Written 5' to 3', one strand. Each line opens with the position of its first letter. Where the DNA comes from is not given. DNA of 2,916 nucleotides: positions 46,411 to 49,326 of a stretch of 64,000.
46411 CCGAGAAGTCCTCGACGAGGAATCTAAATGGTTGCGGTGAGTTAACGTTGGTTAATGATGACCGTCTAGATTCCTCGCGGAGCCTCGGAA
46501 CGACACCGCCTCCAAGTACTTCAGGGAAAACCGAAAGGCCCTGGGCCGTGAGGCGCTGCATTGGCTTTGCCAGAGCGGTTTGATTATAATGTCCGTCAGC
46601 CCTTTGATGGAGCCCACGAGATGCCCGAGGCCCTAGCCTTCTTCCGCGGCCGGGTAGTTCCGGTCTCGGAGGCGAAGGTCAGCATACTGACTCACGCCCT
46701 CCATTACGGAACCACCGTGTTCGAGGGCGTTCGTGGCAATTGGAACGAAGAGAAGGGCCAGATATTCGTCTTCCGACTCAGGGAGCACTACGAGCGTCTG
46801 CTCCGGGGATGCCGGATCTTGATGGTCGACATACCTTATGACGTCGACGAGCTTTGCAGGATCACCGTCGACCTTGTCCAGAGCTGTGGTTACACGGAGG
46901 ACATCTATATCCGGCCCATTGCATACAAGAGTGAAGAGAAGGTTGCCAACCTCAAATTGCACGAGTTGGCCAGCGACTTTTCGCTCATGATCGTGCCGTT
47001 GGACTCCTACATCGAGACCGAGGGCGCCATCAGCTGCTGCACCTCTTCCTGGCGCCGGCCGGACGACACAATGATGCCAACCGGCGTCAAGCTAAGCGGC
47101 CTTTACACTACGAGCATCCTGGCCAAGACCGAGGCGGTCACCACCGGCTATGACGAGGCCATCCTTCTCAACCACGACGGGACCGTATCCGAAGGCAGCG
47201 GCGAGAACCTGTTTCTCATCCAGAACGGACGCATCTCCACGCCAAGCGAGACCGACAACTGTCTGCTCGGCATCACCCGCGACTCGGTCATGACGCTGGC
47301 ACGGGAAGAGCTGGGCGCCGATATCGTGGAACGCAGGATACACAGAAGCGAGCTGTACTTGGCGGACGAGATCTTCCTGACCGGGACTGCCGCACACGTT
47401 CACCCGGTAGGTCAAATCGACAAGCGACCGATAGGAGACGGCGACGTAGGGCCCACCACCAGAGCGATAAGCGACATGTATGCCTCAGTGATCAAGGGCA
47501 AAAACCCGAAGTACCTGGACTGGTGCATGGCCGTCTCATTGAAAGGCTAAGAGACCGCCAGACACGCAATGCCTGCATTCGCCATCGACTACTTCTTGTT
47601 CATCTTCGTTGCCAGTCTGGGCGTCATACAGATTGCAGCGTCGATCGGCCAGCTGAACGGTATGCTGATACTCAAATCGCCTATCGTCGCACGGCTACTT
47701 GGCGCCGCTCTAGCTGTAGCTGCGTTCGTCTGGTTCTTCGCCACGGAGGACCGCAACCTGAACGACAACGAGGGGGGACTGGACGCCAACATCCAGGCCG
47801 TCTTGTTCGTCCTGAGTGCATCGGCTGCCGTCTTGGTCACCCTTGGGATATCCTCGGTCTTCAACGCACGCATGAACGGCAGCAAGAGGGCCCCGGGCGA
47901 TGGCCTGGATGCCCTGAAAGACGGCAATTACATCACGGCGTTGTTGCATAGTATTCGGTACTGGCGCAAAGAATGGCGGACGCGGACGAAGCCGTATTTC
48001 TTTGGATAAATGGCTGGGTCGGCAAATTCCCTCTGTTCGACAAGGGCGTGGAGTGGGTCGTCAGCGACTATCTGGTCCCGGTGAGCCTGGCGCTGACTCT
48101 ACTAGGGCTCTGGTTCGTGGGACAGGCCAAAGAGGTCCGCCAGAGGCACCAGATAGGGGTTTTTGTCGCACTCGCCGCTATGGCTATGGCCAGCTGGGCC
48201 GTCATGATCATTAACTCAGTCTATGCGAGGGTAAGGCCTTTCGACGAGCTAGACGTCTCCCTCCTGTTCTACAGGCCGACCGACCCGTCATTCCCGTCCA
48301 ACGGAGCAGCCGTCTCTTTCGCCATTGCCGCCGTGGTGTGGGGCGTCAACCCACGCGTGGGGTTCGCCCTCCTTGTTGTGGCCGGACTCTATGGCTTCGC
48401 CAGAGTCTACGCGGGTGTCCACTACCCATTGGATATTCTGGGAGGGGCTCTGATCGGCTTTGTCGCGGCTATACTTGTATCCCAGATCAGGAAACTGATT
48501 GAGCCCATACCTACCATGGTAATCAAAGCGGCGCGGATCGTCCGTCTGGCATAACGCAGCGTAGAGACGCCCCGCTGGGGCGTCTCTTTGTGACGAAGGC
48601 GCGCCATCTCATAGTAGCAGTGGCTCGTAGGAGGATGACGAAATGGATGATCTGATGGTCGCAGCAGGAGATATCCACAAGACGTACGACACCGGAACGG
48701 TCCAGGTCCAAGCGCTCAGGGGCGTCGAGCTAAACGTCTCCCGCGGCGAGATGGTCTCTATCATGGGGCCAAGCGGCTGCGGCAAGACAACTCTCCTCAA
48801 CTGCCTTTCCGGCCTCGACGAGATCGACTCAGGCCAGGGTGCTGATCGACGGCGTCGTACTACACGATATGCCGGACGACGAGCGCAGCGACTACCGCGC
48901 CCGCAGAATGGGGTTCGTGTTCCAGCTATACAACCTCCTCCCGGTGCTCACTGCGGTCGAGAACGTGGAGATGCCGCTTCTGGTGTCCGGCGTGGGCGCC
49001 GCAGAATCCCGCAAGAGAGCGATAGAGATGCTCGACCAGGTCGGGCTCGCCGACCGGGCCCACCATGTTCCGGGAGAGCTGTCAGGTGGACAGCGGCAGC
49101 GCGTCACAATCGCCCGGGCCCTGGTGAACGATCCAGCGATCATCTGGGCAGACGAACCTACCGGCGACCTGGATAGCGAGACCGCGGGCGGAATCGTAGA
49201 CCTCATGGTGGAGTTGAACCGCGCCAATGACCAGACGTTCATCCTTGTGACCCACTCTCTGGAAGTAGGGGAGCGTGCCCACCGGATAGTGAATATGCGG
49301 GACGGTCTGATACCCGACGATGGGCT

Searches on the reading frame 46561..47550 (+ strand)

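Call 55: search_protein_families(library=pfam, proteins=[window:46561-47550:+], max_evalue=0.00001)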
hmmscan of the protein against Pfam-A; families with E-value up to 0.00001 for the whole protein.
window:46561-47550:+ (329 aa): 1 family
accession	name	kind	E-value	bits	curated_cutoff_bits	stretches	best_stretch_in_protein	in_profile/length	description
PF01063.24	Aminotran_4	-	8.9e-44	150.4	28.5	1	53-286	2-223/223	Amino-transferase class IV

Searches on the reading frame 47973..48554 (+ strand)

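Call 55: search_protein_families(library=pfam, proteins=[window:47973-48554:+], max_evalue=0.00001)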
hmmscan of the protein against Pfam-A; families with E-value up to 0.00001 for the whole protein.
window:47973-48554:+ (193 aa): 2 families
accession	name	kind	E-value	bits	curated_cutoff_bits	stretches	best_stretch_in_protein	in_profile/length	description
PF01569.27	PAP2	-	5e-17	62.3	27.2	1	64-173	3-125/130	PAP2 superfamily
PF14378.12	PAP2_3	-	4.8e-07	30.2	27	1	106-167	126-189/190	PAP2 superfamily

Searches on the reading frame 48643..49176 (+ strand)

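Call 55: search_protein_families(library=pfam, proteins=[window:48643-49176:+], max_evalue=0.00001)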
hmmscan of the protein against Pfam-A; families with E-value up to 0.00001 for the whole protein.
window:48643-49176:+ (177 aa): 1 family
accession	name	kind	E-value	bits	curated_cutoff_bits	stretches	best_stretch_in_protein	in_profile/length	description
PF00005.33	ABC_tran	-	2.8e-11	44.6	25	1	25-66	1-42/137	ABC transporter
